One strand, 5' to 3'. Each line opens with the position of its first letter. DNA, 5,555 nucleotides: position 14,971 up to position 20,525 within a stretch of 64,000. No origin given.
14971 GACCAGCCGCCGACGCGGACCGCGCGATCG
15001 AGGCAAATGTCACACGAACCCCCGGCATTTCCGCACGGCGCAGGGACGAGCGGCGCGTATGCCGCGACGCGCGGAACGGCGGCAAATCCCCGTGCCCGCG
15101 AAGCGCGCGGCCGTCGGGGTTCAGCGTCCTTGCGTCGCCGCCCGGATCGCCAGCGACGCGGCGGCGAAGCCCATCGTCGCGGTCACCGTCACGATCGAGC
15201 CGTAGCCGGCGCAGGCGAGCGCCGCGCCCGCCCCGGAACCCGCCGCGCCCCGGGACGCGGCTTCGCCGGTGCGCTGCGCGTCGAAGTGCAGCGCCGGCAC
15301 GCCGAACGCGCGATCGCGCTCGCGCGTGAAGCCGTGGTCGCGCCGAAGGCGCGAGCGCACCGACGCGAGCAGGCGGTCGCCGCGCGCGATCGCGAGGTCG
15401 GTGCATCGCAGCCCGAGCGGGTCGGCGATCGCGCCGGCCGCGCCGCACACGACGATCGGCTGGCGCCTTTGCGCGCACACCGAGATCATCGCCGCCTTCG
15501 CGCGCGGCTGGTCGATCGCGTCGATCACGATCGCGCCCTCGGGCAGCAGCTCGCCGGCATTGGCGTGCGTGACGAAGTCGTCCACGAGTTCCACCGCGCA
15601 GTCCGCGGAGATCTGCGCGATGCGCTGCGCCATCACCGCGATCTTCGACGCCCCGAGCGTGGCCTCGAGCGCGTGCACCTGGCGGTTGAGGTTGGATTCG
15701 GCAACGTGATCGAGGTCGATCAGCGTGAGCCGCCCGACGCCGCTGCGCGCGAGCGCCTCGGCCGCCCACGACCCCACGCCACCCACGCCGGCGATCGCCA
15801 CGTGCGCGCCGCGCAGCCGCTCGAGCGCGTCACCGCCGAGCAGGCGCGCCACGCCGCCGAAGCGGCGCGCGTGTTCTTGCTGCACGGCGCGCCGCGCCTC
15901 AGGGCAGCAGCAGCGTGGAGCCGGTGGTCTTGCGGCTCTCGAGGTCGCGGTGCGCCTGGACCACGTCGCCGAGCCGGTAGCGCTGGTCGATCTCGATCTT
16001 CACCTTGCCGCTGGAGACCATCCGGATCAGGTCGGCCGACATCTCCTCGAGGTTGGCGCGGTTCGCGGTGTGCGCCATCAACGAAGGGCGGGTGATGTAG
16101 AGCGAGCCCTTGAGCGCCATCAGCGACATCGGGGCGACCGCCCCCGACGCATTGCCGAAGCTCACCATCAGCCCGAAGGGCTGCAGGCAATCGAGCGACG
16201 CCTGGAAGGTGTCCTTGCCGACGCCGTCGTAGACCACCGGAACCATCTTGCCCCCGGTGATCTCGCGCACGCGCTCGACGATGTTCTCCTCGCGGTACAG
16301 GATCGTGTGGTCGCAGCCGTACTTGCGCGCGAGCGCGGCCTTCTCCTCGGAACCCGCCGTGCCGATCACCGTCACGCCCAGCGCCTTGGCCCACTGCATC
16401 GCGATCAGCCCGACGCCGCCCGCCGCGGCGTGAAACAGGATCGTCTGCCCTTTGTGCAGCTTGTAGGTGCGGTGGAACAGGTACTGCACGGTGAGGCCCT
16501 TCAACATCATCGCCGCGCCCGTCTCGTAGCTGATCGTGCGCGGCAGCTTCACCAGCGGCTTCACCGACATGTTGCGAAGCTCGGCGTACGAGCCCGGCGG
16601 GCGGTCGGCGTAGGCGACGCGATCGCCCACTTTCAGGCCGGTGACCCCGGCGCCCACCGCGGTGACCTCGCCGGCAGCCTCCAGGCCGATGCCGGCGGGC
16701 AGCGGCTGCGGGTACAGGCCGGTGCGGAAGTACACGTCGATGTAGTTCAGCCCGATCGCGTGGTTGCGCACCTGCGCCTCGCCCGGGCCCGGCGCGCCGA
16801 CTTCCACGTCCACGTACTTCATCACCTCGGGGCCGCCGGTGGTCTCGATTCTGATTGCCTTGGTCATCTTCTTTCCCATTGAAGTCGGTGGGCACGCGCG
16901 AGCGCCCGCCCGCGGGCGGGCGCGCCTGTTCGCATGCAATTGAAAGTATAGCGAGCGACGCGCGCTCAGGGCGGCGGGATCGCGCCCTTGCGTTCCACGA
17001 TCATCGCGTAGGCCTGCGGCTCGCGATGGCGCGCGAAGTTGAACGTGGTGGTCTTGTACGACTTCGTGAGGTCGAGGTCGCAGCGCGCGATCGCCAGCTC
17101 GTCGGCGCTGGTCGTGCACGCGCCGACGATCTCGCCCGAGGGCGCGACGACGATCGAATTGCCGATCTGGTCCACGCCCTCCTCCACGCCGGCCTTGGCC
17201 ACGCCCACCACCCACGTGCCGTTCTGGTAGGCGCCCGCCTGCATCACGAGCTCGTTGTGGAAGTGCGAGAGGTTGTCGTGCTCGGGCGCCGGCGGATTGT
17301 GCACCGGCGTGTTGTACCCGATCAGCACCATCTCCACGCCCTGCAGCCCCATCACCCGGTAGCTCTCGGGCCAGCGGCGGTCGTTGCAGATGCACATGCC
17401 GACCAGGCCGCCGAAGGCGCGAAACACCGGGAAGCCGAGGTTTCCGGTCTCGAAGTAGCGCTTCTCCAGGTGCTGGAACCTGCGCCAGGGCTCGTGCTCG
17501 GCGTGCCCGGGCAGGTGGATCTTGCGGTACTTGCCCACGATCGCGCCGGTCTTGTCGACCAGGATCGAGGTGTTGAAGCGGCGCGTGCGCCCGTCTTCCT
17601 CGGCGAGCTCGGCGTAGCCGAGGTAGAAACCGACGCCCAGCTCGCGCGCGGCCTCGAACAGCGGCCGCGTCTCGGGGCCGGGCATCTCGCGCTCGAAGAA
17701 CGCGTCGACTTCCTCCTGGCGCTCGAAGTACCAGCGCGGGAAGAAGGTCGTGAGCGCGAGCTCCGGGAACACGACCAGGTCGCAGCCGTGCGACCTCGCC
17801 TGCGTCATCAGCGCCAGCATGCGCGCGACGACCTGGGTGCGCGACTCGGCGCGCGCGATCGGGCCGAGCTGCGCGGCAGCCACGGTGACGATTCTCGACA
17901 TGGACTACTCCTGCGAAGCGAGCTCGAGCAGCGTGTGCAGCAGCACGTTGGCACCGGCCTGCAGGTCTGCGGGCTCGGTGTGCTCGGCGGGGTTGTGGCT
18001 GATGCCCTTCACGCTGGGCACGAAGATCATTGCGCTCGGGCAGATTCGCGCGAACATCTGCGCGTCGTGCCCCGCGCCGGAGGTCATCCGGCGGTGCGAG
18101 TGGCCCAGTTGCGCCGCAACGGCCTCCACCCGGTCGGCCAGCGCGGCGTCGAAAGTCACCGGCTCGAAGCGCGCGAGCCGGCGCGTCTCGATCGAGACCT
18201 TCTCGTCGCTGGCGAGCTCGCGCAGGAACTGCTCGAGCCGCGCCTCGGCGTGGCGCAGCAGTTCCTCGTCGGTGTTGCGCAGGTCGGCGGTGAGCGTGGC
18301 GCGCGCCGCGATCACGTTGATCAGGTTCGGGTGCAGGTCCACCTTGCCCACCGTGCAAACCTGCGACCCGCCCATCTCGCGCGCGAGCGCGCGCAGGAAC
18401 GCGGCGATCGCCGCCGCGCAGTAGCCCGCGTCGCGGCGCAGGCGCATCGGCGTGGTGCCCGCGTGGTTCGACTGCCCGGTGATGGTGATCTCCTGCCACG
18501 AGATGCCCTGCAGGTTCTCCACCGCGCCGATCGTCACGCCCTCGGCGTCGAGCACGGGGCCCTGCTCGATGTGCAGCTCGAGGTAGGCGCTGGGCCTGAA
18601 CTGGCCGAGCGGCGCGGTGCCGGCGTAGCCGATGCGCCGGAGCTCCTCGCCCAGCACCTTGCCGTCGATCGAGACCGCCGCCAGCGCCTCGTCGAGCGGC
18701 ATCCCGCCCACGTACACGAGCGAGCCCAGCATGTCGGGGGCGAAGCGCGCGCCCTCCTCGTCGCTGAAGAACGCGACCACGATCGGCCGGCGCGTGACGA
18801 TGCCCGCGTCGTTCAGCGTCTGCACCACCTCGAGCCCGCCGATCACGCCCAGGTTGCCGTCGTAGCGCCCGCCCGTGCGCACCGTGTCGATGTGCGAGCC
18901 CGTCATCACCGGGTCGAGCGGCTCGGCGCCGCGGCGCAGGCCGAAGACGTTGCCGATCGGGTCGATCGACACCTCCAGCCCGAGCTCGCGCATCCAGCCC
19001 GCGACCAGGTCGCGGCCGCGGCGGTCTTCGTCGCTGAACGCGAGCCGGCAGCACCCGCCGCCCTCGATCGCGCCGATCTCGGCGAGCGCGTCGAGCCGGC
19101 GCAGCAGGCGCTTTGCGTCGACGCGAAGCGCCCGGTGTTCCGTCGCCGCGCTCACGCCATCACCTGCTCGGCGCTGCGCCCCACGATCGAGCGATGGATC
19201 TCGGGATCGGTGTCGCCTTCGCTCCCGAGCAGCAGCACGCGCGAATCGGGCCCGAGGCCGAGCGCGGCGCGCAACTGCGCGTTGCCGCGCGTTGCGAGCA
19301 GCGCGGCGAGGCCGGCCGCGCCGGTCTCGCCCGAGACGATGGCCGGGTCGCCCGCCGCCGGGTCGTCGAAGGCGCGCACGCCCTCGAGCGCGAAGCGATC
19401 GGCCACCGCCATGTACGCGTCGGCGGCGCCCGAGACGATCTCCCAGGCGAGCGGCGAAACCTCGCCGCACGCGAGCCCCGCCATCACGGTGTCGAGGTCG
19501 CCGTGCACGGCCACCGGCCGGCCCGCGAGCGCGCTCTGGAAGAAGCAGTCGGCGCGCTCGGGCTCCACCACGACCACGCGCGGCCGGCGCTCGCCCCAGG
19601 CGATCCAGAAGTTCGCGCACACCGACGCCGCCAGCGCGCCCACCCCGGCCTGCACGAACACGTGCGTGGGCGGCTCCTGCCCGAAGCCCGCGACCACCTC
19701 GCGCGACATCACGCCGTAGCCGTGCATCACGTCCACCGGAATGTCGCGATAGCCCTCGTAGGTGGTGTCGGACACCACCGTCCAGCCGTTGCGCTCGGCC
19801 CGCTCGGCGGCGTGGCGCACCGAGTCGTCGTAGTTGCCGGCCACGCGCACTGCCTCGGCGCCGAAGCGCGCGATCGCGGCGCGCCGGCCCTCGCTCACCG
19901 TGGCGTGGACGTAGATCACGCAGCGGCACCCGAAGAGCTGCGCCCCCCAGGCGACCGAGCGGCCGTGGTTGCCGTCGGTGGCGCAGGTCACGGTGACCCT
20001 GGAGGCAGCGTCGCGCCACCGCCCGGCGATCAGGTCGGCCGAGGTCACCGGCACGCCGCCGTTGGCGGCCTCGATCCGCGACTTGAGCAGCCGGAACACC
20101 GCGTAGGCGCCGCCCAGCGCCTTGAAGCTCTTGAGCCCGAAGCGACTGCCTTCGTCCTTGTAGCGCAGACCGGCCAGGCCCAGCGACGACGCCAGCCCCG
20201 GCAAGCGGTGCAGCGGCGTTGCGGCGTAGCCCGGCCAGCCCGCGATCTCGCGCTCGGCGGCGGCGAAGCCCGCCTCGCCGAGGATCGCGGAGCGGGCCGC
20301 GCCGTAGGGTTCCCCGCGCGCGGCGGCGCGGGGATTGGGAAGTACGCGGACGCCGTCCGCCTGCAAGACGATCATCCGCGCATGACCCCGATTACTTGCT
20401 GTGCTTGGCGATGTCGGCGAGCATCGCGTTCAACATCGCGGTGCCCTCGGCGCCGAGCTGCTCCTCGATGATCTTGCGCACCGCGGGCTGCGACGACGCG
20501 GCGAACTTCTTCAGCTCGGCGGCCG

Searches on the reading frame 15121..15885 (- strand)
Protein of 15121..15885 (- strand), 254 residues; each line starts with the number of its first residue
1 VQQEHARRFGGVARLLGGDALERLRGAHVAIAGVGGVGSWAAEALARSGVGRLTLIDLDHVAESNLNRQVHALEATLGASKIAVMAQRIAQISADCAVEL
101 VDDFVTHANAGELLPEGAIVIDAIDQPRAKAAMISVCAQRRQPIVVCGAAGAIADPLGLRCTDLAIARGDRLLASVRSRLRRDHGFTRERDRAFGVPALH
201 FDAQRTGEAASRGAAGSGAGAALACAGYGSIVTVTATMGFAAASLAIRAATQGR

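Call 32: search_protein_families(library=pfam, proteins=[window:15121-15885:-], max_evalue=0.001)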
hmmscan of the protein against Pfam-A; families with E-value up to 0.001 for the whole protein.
window:15121-15885:- (254 aa): 2 families
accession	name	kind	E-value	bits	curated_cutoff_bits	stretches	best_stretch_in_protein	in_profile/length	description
PF00899.27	ThiF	-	1.7e-33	116.2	28.1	1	15-153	9-147/238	ThiF family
PF13241.12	NAD_binding_7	-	0.00079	20.4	22.1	0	23-147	4-92/104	Putative NAD(P)-binding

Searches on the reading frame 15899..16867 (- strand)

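Call 32: search_protein_families(library=pfam, proteins=[window:15899-16867:-], max_evalue=0.001)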
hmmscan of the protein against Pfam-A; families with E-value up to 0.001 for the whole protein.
window:15899-16867:- (322 aa): 3 families
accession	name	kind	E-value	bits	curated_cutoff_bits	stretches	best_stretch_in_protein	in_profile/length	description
PF00107.32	ADH_zinc_N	-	5.1e-28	98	31.8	1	151-251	1-101/129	Zinc-binding dehydrogenase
PF13602.12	ADH_zinc_N_2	-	4.3e-21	76.7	27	1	184-317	2-131/134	Zinc-binding dehydrogenase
PF08240.17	ADH_N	-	5.4e-15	56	23.5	1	27-86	1-62/104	Alcohol dehydrogenase GroES-like domain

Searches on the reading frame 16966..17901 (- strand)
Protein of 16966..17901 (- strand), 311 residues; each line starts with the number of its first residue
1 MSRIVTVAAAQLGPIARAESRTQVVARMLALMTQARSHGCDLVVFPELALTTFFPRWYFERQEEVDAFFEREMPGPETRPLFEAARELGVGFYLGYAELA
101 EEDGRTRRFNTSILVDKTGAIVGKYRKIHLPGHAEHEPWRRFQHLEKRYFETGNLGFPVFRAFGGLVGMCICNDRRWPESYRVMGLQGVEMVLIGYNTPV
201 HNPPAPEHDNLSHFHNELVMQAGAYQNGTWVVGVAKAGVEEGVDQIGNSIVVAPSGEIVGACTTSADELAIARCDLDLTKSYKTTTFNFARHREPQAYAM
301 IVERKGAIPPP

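Call 32: search_protein_families(library=pfam, proteins=[window:16966-17901:-], max_evalue=0.001)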
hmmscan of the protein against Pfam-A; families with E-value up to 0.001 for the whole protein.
window:16966-17901:- (311 aa): 1 family
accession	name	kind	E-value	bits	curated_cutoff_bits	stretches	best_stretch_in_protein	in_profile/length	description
PF00795.27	CN_hydrolase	-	1.6e-57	195.2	23.2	1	6-283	1-255/256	Carbon-nitrogen hydrolase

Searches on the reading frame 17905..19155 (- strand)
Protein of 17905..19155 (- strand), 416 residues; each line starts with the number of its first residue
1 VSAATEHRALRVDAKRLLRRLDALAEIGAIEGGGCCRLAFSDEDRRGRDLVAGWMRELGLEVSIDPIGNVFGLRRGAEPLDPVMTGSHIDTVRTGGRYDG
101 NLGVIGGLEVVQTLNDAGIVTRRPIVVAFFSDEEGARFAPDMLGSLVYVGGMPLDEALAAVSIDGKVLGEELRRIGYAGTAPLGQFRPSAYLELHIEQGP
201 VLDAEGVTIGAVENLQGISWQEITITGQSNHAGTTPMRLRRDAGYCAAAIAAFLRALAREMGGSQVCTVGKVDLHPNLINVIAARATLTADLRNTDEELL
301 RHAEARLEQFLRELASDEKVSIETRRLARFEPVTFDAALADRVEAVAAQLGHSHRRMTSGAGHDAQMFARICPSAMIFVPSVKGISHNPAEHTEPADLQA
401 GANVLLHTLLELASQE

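Call 32: search_protein_families(library=pfam, proteins=[window:17905-19155:-], max_evalue=0.001)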
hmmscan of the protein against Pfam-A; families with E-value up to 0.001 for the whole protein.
window:17905-19155:- (416 aa): 3 families
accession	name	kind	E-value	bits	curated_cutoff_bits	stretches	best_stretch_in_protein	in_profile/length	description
PF01546.33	Peptidase_M20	-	3.8e-32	112.3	24.6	1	85-410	2-205/206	Peptidase family M20/M25/M40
PF04389.22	Peptidase_M28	-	4.3e-06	27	21.3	1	69-164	1-93/193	Peptidase family M28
PF07687.19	M20_dimer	-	7.5e-06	26.3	21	1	216-316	4-104/107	Peptidase dimerisation domain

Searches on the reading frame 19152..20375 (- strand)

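Call 32: search_protein_families(library=pfam, proteins=[window:19152-20375:-], max_evalue=0.001)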
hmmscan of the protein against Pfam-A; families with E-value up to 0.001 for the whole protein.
window:19152-20375:- (407 aa): 1 family
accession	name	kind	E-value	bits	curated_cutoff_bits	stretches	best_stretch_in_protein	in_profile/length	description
PF00291.31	PALP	-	7.1e-55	186.9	35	1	48-383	3-292/295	Pyridoxal-phosphate dependent enzyme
